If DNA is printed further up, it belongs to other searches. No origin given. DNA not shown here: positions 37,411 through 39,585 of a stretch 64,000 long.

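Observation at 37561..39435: Circularly permuted OppA/DppA-type solute-binding lipoprotein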

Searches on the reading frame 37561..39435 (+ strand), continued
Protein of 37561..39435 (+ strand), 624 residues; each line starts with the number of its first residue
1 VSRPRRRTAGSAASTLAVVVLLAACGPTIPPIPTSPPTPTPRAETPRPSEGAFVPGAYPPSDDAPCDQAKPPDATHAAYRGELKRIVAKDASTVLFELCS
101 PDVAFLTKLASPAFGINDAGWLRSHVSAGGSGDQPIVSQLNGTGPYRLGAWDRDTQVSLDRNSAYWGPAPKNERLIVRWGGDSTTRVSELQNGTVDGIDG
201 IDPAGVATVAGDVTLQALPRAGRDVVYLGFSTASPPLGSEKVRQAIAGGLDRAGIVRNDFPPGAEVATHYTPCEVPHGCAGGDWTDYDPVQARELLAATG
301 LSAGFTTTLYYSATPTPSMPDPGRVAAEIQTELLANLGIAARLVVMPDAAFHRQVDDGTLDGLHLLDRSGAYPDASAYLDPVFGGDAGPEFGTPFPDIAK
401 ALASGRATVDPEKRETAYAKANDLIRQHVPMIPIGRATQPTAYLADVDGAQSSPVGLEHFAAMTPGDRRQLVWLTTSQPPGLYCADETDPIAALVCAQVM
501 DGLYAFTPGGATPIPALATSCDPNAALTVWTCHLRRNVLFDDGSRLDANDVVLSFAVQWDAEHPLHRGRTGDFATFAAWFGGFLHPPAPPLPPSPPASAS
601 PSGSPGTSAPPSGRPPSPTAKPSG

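Call 14: find_related_loci(query=A1, collection=genome_contigs, flank=10000)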
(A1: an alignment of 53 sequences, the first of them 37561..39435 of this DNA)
Query A1 (624 aa) in genome_contigs; peptide patterns used: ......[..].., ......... (x = any residue, [..] = any of these).
432 stretches matched a pattern; 399 encode a relative of the query (tblastn E <= 1e-3); the best 80 are kept; 80 distinct loci.
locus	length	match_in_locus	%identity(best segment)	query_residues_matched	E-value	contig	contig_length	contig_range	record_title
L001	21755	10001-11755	86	1-585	0e+0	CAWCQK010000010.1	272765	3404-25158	MAG: uncultured Chloroflexia bacterium isolate MFD04967.bin.2.110 genome assembly, contig: contig_6013, whole genome sho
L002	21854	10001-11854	80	1-624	0e+0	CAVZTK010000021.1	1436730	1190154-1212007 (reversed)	MAG: uncultured Chloroflexia bacterium isolate MFD06714.bin.2.119 genome assembly, contig: contig_8738, whole genome sho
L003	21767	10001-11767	62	1-590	0e+0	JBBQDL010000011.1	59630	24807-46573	MAG: Candidatus Limnocylindrales bacterium isolate Co_metawrap_1175 Cmw_1175_k141_18086357_length_59630_cov_9.9430, whol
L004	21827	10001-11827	58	6-614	0e+0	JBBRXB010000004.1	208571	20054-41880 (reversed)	MAG: Candidatus Limnocylindrales bacterium isolate La4_metabat2.136 La4_metabat2.136_K_1544577_L_208571_cov_20.1591, who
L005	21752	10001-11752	60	7-590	0e+0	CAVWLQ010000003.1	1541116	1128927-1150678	MAG: uncultured Chloroflexia bacterium isolate MFD09368.bin.2.48 genome assembly, contig: contig_1402, whole genome shot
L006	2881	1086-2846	59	5-590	0e+0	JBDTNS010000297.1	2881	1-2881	MAG: Chloroflexota bacterium isolate cluster3_bin.156 NODE_235559_length_2881_cov_5.964260, whole genome shotgun sequenc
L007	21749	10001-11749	58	6-588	0e+0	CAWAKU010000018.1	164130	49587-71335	MAG: uncultured Chloroflexia bacterium isolate MFD02134.bin.1.198 genome assembly, contig: contig_571, whole genome shot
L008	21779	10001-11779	59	1-588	0e+0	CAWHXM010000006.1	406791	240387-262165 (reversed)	MAG: uncultured Chloroflexia bacterium isolate MFD02242.bin.2.56 genome assembly, contig: contig_8050, whole genome shot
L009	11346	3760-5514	58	6-590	0e+0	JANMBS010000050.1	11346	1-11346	MAG: Thermomicrobiales bacterium isolate OTE_1_metabat_29 OTE_1_k141_4839217, whole genome shotgun sequence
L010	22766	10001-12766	57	1-588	0e+0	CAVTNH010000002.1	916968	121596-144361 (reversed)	MAG: uncultured Chloroflexia bacterium isolate MFD02242.bin.2.239 genome assembly, contig: contig_12400, whole genome sh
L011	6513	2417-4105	60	23-585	0e+0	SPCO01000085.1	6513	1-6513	MAG: Thermomicrobiales bacterium isolate das_tool.metabat2.25 k141_2418380, whole genome shotgun sequence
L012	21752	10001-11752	59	7-590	0e+0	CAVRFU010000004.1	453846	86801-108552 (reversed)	MAG: uncultured Chloroflexia bacterium isolate MFD00392.bin.2.99 genome assembly, contig: contig_18471, whole genome sho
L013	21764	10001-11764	56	1-588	0e+0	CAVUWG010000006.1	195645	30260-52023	MAG: uncultured Chloroflexia bacterium isolate MFD08497.bin.2.33 genome assembly, contig: contig_81337, whole genome sho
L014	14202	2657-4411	56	5-589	0e+0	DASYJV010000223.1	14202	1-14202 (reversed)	MAG TPA_asm: Candidatus Limnocylindrales bacterium isolate SMAG_U4304 k141_3285442, whole genome shotgun sequence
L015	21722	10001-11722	58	1-574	0e+0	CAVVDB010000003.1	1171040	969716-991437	MAG: uncultured Chloroflexia bacterium isolate MFD02242.bin.2.210 genome assembly, contig: contig_2402, whole genome sho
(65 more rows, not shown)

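Call 20: predict_structure(alignment_id=A1)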
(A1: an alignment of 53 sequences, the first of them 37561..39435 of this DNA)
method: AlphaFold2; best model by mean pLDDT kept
length: 624 residues; sequences in the alignment: 53
mean_pLDDT: 77.4   pTM: 0.77
mean pLDDT of the five models: 77.4, 77.1, 75.5, 74.3, 72.8
residues with pLDDT >= 90: 246; 70-90: 192; 50-70: 76; < 50: 110
segments of 3 or more residues with pLDDT < 50: 1-47, 74-76, 196-216, 442-449, 464-468, 598-614, 619-624
pLDDT, mean of each block of 10 residues (from residue 1): 32 42 34 38 47 85 63 59 92 95 94 92 82 81 89 87 77 74 60 48 40 48 87 87 93 93 86 90 91 96 96 90 97 97 96 91 91 89 78 85 93 95 84 81 46 73 55 76 88 88 89 95 96 94 92 93 85 87 73 54 41 40 39
secondary structure, 60 per line:
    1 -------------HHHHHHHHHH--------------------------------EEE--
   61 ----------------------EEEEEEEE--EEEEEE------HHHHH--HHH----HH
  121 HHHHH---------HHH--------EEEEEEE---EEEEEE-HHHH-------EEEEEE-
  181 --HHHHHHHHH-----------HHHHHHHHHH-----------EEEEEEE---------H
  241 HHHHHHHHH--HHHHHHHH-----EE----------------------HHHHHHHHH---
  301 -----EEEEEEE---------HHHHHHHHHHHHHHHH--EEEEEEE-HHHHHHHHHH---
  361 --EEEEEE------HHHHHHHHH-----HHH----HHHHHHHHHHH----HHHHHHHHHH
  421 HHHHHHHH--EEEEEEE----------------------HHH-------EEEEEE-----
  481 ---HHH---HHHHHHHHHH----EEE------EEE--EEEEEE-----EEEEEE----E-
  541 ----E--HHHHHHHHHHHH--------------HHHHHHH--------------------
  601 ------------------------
elements in order: H14-23 E56-58 E83-90 E93-98 H105-109 H119-125 E146-152 E156-161 H163-166 E174-179 H183-191 H203-212 E224-230 H240-249 H252-259 H289-297 E306-312 H322-337 E340-346 H348-357 E363-368 H375-383 H396-406 H411-428 E431-437 E470-475 H490-499 E504-506 E513-515 E518-523 E529-534 H548-559 H574-580

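Call 23: fold_search(model_id=the predicted structure, library=pdb)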
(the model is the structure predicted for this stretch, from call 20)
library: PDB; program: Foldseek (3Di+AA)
matches with E <= 10: 461; with E <= 0.001: 168
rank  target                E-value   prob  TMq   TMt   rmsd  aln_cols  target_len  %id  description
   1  5f1q_A                1.7e-20  1.00  0.39  0.46   7.5       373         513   24  Crystal Structure of Periplasmic Dipeptide Transport Protein from Yersinia pestis (released 2015-12-23)
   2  3m8u                  4.7e-20  1.00  0.41  0.49   6.5       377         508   23  Crystal structure of glutathione-binding protein A (GbpA) from Haemophilus parasuis SH0165 in complex with glutathione d (released 2010-07-14)
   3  5f1q_B                5.9e-20  1.00  0.38  0.45   7.6       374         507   24  Crystal Structure of Periplasmic Dipeptide Transport Protein from Yersinia pestis (released 2015-12-23)
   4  3tpa                  2.5e-19  1.00  0.41  0.50   5.4       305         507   28  Structure of HbpA2 from Haemophilus parasuis (released 2011-11-30)
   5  1dpe                  4.4e-19  1.00  0.41  0.50   4.7       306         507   24  DIPEPTIDE-BINDING PROTEIN (released 1996-08-17)
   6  1dpp_A                6.6e-19  1.00  0.36  0.43   7.7       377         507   22  DIPEPTIDE BINDING PROTEIN COMPLEX WITH GLYCYL-L-LEUCINE (released 1995-12-07)
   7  1uqw_A                3.7e-18  1.00  0.41  0.51   9.3       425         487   20  Crystal structure of yliB protein from escherichia coi (released 2003-10-22)
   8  4qfk_A                5.2e-18  1.00  0.41  0.50  11.4       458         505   18  Crystal structure of dipeptide binding protein from pseudoalteromonas sp. SM9913 (released 2015-01-28)
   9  7og0_B                6.5e-18  1.00  0.46  0.57   5.4       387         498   20  Nontypeable Haemophillus influenzae SapA in open and closed conformations, in complex with double stranded RNA (released 2021-10-27)
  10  8tv8                  8.7e-18  1.00  0.46  0.55   6.6       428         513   19  Crystal structure of nontypeable Haemophilus influenzae SapA (released 2024-01-17)
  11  6ofq_A                1.1e-17  1.00  0.37  0.43   7.6       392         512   20  ABC transporter-associated periplasmic binding protein DppA from Helicobacter pylori in complex with peptide STSA (released 2019-08-21)
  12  4qfl_A                2.1e-17  1.00  0.38  0.46   7.6       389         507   19  Crystal structure of dipeptide binding protein from pseudoalteromonas sp. SM9913 in complex with Ala-Phe (released 2015-01-28)
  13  8z1z_F                4.6e-17  1.00  0.37  0.45   6.0       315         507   24  Cryo-EM structure of Escherichia coli DppAR383D+D436RBCDF in pre-catalytic state (released 2025-04-16)
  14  5u4o                  6.5e-17  1.00  0.39  0.51   9.7       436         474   18  A 2.05A X-Ray Structureof A Bacterial Extracellular Solute-binding Protein, family 5 for Bacillus anthracis str. Ames (released 2017-03-08)
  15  8upi                  2.3e-16  1.00  0.33  0.39  12.4       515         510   18  Structure of a periplasmic peptide binding protein from Mesorhizobium sp. AP09 bound to aminoserine (released 2023-11-08)
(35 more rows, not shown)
